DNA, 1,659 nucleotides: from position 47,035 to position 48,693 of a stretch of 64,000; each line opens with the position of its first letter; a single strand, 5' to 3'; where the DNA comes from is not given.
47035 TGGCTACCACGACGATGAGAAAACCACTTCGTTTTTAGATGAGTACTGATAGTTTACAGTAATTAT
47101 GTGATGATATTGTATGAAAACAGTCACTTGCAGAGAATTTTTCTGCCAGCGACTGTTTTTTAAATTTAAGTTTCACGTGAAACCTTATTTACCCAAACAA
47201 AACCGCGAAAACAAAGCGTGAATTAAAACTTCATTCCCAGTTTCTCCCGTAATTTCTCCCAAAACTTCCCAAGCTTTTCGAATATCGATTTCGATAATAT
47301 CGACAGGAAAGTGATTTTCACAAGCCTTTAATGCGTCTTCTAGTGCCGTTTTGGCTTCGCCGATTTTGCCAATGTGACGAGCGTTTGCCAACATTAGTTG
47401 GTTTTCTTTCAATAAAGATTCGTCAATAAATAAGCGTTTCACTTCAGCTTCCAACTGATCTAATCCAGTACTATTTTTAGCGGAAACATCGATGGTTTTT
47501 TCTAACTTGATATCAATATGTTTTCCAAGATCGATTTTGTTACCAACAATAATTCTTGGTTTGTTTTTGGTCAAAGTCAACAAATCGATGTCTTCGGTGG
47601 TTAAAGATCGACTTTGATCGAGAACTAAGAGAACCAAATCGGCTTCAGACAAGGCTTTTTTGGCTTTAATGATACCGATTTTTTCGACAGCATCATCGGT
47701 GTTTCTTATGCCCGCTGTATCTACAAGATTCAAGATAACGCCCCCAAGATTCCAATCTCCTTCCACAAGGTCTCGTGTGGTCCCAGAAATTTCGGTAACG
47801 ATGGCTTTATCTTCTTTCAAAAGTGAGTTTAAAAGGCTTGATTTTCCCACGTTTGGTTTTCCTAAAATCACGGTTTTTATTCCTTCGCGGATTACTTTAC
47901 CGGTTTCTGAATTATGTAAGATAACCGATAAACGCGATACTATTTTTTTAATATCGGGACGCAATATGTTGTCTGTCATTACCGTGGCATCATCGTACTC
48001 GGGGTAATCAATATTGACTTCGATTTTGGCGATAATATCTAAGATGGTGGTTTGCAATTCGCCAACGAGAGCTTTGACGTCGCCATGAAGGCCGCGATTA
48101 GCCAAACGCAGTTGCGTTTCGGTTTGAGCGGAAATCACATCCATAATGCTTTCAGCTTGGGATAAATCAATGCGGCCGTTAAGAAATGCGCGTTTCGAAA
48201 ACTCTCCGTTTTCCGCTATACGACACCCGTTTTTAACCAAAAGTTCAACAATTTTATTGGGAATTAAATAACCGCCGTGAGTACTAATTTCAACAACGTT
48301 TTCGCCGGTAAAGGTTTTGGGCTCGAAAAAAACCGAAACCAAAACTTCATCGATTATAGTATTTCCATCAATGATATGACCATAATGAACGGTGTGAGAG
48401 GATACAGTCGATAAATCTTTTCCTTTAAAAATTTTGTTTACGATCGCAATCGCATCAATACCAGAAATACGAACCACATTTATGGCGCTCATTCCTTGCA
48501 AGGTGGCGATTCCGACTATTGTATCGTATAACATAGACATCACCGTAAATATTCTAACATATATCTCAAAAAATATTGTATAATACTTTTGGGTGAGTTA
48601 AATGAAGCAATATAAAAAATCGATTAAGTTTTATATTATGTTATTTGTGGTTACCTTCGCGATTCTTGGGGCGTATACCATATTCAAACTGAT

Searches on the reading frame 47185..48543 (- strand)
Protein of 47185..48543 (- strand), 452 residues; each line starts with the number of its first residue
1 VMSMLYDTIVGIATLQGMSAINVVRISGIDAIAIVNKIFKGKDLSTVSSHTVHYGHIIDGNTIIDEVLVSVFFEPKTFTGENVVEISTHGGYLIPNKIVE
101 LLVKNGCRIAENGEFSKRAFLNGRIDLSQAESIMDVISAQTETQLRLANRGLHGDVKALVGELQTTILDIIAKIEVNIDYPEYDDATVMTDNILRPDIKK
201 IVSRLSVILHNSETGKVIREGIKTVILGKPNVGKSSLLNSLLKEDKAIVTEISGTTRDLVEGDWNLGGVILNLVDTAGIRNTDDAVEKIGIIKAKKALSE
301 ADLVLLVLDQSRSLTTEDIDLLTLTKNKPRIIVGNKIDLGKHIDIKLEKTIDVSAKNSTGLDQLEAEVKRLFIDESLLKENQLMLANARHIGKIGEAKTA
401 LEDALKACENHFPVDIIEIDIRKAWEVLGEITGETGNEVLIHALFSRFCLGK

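Call 52: search_protein_families(library=pfam, proteins=[window:47185-48543:-], max_evalue=0.001)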
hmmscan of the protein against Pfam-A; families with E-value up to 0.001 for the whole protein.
window:47185-48543:- (452 aa): 10 families
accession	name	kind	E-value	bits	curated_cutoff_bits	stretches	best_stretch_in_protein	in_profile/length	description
PF12631.12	MnmE_helical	-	1.1e-56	192.7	40.1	1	127-449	1-211/211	MnmE helical domain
PF10396.14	TrmE_N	-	1e-39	135.8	29.8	1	8-124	1-117/117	GTP-binding protein TrmE N-terminus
PF01926.29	MMR_HSR1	-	8.1e-27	94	21.9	1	224-336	2-113/113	50S ribosome-binding GTPase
PF02421.24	FeoB_N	-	1.6e-07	31.4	27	1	223-348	2-126/156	Ferrous iron transport protein B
PF04548.22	AIG1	-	3.2e-06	27.1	27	1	224-322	3-104/212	AIG1 family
PF00071.28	Ras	-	9.4e-06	25.7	21.6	1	223-357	1-134/162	Ras family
PF00350.29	Dynamin_N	-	2.5e-05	24.8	27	0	225-257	2-33/168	Dynamin family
PF08477.19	Roc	-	0.00014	22.5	27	1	223-338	1-119/119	Ras of Complex, Roc, domain of DAPkinase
PF00009.33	GTP_EFTU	-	0.0003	20.9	26.5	0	295-379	87-157/188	Elongation factor Tu GTP binding domain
PF03193.22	RsgA_GTPase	-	0.00071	19.9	30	1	222-256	107-141/174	RsgA GTPase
